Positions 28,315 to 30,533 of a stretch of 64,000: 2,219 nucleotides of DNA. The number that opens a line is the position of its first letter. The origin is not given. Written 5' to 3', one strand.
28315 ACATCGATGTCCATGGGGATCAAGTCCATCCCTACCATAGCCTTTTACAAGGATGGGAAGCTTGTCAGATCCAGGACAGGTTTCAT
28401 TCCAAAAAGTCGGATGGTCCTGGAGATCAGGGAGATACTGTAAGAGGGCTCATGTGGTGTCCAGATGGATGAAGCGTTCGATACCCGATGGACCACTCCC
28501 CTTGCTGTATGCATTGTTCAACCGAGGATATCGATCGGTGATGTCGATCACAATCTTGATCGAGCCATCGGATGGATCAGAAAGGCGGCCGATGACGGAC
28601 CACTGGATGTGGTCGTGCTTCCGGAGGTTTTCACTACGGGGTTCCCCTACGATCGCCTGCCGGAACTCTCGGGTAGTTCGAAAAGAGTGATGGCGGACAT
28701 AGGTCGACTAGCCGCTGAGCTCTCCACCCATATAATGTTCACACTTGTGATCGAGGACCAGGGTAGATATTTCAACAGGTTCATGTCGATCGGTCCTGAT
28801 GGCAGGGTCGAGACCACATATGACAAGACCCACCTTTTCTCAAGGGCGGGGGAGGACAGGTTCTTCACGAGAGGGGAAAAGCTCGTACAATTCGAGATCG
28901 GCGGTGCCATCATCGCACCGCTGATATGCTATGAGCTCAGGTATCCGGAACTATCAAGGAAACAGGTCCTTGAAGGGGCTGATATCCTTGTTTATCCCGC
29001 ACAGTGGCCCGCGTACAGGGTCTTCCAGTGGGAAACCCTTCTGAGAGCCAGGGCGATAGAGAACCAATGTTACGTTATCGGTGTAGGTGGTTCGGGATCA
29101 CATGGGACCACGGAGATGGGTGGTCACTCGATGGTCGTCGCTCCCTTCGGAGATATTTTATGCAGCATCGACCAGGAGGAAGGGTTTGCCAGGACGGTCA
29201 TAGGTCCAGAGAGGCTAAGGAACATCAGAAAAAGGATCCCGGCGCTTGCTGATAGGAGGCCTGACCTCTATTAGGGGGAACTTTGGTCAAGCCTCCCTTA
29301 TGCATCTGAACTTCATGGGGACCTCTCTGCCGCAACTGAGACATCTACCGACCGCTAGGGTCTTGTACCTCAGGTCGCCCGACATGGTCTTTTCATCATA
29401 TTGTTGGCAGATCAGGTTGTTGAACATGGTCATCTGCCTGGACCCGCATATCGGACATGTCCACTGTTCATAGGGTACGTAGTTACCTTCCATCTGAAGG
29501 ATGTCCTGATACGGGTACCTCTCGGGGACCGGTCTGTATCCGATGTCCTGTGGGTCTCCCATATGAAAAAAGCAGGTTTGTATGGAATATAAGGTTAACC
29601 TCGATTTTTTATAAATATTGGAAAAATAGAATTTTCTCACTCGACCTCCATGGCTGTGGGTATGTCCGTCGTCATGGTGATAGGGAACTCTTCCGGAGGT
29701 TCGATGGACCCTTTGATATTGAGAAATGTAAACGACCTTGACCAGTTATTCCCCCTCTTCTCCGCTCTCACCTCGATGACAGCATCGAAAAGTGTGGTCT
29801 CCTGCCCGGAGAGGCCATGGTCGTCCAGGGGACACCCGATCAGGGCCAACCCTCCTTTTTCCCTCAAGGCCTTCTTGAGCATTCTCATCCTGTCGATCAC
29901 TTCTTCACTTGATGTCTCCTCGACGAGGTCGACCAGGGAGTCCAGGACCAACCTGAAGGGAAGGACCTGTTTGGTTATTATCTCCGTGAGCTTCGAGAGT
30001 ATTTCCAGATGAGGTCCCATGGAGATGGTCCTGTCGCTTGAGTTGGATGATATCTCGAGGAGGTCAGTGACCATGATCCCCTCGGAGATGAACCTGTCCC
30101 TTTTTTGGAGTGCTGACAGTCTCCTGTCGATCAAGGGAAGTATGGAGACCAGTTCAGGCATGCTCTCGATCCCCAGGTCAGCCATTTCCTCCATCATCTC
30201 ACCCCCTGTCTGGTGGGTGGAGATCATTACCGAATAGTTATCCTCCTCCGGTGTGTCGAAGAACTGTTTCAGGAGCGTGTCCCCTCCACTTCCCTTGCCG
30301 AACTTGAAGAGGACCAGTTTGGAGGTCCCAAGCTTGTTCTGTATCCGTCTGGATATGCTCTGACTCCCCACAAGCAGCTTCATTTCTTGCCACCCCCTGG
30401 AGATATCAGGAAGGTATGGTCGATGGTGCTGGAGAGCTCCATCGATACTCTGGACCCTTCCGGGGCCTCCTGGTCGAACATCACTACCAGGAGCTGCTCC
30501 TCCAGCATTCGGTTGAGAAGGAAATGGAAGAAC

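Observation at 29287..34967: KaiC-like ATPase plus two degenerate KaiC-like pseudo-ATPases in a tightly overlapping string with a TPR/PLD-like protein, a TraB-like protein and a zinc-ribbon protein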

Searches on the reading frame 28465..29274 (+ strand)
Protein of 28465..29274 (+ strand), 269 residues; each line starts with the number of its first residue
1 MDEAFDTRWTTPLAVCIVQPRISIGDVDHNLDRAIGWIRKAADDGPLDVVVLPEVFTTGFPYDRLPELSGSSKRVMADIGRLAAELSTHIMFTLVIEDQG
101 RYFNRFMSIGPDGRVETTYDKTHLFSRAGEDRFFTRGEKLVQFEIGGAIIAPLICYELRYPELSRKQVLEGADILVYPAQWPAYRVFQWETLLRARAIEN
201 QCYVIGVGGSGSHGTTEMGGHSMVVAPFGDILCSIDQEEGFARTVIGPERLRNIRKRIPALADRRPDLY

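Call 3: search_protein_families(library=pfam, proteins=[window:28465-29274:+], max_evalue=0.1)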
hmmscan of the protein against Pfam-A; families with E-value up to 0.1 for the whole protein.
window:28465-29274:+ (269 aa): 1 family
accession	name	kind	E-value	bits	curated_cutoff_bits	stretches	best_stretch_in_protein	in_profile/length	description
PF00795.27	CN_hydrolase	-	2e-42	145.8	23.2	1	16-246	3-246/256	Carbon-nitrogen hydrolase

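Call 4: search_protein_families(library=ncbifam, proteins=[window:28465-29274:+], max_evalue=0.1)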
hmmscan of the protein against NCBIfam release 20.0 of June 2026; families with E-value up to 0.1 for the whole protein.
window:28465-29274:+ (269 aa): 11 families
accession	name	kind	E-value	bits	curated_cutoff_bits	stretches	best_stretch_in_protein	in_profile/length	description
NF007757.0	PRK10438.1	equivalog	4.2e-41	140.8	249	1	47-263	35-249/256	amidohydrolase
NF033621.1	de_GSH_amidase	exception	3.8e-32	111.7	355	1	27-265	13-254/260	deaminated glutathione amidase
NF040852.1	nitrile_Arch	equivalog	2.4e-22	79.3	500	1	15-269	3-260/262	nitrilase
NF043013.1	DeGluthAmidYersProt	equivalog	2.7e-20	72.6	500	1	112-263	106-267/278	deaminated glutathione amidase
TIGR03381.1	agmatine_aguB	equivalog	4.8e-19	68.8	410.25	1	15-269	3-276/279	N-carbamoylputrescine amidase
NF010588.0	PRK13981.1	equivalog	3.5e-17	62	479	1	13-237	5-234/546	NAD+ synthase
TIGR00546.1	lnt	equivalog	5.1e-15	55.6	132.9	2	126-211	294-384/395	apolipoprotein N-acyltransferase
NF009803.0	PRK13287.1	equivalog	4.1e-10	38.9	406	1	23-237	28-247/333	formamidase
NF009802.0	PRK13286.1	equivalog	2.2e-08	33.5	427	1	47-257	52-269/345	aliphatic amidase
NF002730.0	PRK02628.1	equivalog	0.0012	17.1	473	1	15-142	15-145/677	NAD(+) synthase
TIGR04048.1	nitrile_sll0784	equivalog_domain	0.067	12.1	502.6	0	16-63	6-52/301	Nit6803 family nitrilase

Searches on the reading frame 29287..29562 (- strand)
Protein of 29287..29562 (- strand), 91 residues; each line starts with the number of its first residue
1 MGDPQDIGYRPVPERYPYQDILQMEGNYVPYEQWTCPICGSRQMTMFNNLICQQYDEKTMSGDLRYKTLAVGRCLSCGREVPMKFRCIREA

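Call 69: search_protein_families(library=padloc, proteins=[window:29287-29562:-], max_evalue=0.01)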
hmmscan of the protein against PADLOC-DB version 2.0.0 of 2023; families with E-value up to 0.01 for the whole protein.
window:29287-29562:- (91 aa): 0 families

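Call 73: search_solved_structures(query=A6, max_evalue=5, show_alignments=1)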
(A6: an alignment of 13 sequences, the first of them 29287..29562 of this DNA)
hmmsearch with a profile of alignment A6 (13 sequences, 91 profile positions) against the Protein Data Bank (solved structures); distinct sequences matched with E-value up to 5: 25.
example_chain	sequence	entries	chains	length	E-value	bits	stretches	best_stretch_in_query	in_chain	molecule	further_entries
2i13_A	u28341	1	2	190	0.016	18.6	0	20-41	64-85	Aart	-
36ro_P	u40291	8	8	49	0.061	16.7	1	71-90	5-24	DNA-directed RNA polymerase subunit Rpo12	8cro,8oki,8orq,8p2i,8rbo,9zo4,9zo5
8hkx_S27A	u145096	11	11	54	0.078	16.4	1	23-42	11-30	30S ribosomal protein S27ae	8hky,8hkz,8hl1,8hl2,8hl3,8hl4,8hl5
4qiw_P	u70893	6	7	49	0.092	16.2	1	70-90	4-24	DNA-directed RNA polymerase subunit P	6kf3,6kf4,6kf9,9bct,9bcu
1mey_C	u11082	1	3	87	0.11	15.9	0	20-42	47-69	CONSENSUS ZINC FINGER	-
2k5c_A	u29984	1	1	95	0.19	15.1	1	28-89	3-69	uncharacterized protein PF0385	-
7aoc_I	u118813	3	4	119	0.22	14.9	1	25-58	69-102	DNA-directed RNA polymerase I subunit RPA12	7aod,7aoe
7oqy_Y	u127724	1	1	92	0.27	14.7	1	32-86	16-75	DNA-directed RNA polymerase, subunit M (RpoM-2)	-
7usb_A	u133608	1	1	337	0.33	14.4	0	46-75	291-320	Spike glycoprotein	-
9fhl_Y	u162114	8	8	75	0.34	14.3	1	27-42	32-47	Small ribosomal subunit protein eS31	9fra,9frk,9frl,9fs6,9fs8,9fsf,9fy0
9fhl_W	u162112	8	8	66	0.44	14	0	33-49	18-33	Small ribosomal subunit protein eS27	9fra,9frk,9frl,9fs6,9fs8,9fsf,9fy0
2kn9_A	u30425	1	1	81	0.48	13.8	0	65-83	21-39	Rubredoxin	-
1qyp_A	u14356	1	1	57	0.51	13.8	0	26-49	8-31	RNA POLYMERASE II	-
7a9a_A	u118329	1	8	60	0.72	13.3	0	69-83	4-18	Rubredoxin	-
2d74_B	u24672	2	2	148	1.1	12.8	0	16-45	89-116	Translation initiation factor 2 beta subunit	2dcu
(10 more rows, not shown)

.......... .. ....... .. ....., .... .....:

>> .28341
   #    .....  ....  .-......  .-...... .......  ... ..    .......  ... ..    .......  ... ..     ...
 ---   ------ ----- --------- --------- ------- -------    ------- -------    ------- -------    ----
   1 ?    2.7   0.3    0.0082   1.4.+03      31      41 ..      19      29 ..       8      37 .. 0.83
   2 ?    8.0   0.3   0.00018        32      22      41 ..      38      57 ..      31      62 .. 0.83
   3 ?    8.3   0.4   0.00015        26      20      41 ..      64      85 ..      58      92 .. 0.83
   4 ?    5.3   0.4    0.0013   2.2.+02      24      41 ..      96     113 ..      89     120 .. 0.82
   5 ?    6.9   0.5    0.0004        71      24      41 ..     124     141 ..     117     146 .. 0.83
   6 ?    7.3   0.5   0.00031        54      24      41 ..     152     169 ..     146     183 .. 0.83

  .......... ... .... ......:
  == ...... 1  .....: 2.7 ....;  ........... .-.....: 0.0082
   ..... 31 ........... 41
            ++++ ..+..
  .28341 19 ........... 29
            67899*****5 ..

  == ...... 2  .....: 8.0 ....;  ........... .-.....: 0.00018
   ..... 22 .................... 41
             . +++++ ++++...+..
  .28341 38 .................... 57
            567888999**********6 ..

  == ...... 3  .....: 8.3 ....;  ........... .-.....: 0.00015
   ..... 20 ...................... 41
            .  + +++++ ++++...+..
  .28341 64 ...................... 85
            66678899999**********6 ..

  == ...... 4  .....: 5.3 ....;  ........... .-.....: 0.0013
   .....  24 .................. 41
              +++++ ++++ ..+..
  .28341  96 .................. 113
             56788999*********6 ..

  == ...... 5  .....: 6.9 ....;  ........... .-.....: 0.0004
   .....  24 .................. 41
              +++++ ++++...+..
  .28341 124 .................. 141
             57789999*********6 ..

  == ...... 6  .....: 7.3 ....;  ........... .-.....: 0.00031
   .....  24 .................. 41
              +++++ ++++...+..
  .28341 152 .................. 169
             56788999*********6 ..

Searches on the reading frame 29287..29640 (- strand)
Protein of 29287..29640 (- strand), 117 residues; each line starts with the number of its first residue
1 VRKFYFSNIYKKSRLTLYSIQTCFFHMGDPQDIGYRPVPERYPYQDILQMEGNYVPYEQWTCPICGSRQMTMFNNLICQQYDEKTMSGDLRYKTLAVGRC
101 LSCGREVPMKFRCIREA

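Call 3: search_protein_families(library=pfam, proteins=[window:29287-29640:-], max_evalue=0.1)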
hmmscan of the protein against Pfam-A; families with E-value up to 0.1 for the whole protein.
window:29287-29640:- (117 aa): 6 families
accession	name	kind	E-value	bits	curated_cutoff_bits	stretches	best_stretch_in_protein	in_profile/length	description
PF14353.12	CpXC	-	0.0075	16.7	25.4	1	61-114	2-54/121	CpXC protein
PF05265.19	DUF723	-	0.0098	16.2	20.9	1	39-78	13-51/60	Protein of unknown function (DUF723)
PF16988.10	Vps36-NZF-N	-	0.021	14.7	27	1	57-108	7-42/65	Vacuolar protein sorting 36 NZF-N zinc-finger domain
PF12773.13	DZR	-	0.029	15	27.3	1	57-112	10-39/45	Double zinc ribbon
PF24463.1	DUF7577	-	0.063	13.3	28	0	58-67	1-10/27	Domain of unknown function (DUF7577)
PF14354.12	Lar_restr_allev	-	0.081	13.6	28.6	0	62-113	6-39/58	Restriction alleviation protein Lar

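Call 4: search_protein_families(library=ncbifam, proteins=[window:29287-29640:-], max_evalue=0.1)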
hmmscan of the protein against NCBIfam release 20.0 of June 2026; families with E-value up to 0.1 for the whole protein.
window:29287-29640:- (117 aa): 3 families
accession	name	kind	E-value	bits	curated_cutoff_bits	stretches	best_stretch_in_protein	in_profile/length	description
NF001607.0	PRK00398.1-4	equivalog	0.0013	18.4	89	1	96-116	8-28/53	DNA-directed RNA polymerase subunit P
NF047912.1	ECs_2282_CxxC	subfamily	0.075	13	37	0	61-72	4-15/60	ECs_2282 family putative zinc-binding protein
TIGR03655.1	anti_R_Lar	subfamily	0.083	13.2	39.6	0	62-110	4-41/55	Lar family restriction alleviation protein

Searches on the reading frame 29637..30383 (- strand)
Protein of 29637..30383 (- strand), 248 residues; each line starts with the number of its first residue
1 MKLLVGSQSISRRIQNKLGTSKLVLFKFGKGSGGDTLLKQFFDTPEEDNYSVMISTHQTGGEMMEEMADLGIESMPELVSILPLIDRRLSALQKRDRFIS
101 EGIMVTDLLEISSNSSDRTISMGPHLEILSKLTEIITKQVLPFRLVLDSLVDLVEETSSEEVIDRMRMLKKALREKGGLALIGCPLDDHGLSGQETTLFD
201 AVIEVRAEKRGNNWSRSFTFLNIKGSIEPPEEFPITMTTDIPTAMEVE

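Call 3: search_protein_families(library=pfam, proteins=[window:29637-30383:-], max_evalue=0.1)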
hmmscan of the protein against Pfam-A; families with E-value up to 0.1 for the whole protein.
window:29637-30383:- (248 aa): 2 families
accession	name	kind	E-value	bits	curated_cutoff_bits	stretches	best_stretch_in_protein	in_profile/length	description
PF24336.1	DUF7504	-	3.1e-06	28.2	27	1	143-205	116-179/179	Family of unknown function (DUF7504)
PF06745.19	ATPase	-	0.00019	21.3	26.6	1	105-238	85-220/231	KaiC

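Call 4: search_protein_families(library=ncbifam, proteins=[window:29637-30383:-], max_evalue=0.1)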
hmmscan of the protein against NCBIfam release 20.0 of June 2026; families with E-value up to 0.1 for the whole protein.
window:29637-30383:- (248 aa): 3 families
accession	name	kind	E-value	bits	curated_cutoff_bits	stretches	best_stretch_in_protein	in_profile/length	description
NF004723.0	PRK06067.1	subfamily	0.0012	18.4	194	0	6-73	19-87/243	flagellar accessory protein FlaH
NF006799.0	PRK09302.1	equivalog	0.0021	16.7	408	1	110-239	99-233/515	circadian clock protein KaiC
NF052589.1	ArlH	equivalog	0.055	13.2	215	0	9-80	8-80/229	archaellum protein ArlH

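Call 18: search_solved_structures(query=A3, max_evalue=1, show_alignments=1)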
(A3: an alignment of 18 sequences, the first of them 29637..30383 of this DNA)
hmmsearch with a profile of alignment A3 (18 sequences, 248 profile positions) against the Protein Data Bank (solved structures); distinct sequences matched with E-value up to 1: 3.
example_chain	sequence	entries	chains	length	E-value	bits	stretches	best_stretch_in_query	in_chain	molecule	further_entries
4wia_A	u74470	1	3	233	0.013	18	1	2-100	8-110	Putative flagella-related protein H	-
2w0m_A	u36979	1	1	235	0.048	16.1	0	144-239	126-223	SSO2452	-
2dr3_A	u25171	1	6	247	0.23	13.9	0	6-129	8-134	UPF0273 protein PH0284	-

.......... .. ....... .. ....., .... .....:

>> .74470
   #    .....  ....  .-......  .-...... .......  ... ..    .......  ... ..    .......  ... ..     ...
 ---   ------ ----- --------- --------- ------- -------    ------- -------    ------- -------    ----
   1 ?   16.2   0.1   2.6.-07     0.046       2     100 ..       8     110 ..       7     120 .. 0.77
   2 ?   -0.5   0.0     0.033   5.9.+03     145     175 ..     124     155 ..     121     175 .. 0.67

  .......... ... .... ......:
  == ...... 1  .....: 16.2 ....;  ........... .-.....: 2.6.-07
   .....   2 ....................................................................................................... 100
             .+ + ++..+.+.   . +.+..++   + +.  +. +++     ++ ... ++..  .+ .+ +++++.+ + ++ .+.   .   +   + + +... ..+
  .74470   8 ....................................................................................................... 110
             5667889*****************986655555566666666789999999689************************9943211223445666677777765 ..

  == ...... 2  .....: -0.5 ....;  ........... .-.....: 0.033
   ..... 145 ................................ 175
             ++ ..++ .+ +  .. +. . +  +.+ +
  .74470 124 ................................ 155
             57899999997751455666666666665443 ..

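Call 69: search_protein_families(library=padloc, proteins=[window:29637-30383:-], max_evalue=0.01)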
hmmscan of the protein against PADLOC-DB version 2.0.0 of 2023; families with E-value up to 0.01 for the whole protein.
window:29637-30383:- (248 aa): 0 families

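Call 74: search_protein_families(library=pfam, alignment_id=A3, max_evalue=0.01)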
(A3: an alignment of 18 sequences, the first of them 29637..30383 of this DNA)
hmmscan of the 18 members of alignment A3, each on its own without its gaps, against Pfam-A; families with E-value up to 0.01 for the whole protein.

A. member 1, window:29637-30383:- (248 aa): 2 families
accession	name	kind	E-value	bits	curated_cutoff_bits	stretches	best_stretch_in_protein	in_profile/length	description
PF24336.1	DUF7504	-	3.1e-06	28.2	27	1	143-205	116-179/179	Family of unknown function (DUF7504)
PF06745.19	ATPase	-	0.00019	21.3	26.6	1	105-238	85-220/231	KaiC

B. families by the number of members that match (of 18 scanned): 2 families
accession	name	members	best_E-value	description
PF06745.19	ATPase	13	1.8e-08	KaiC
PF24336.1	DUF7504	12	1e-06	Family of unknown function (DUF7504)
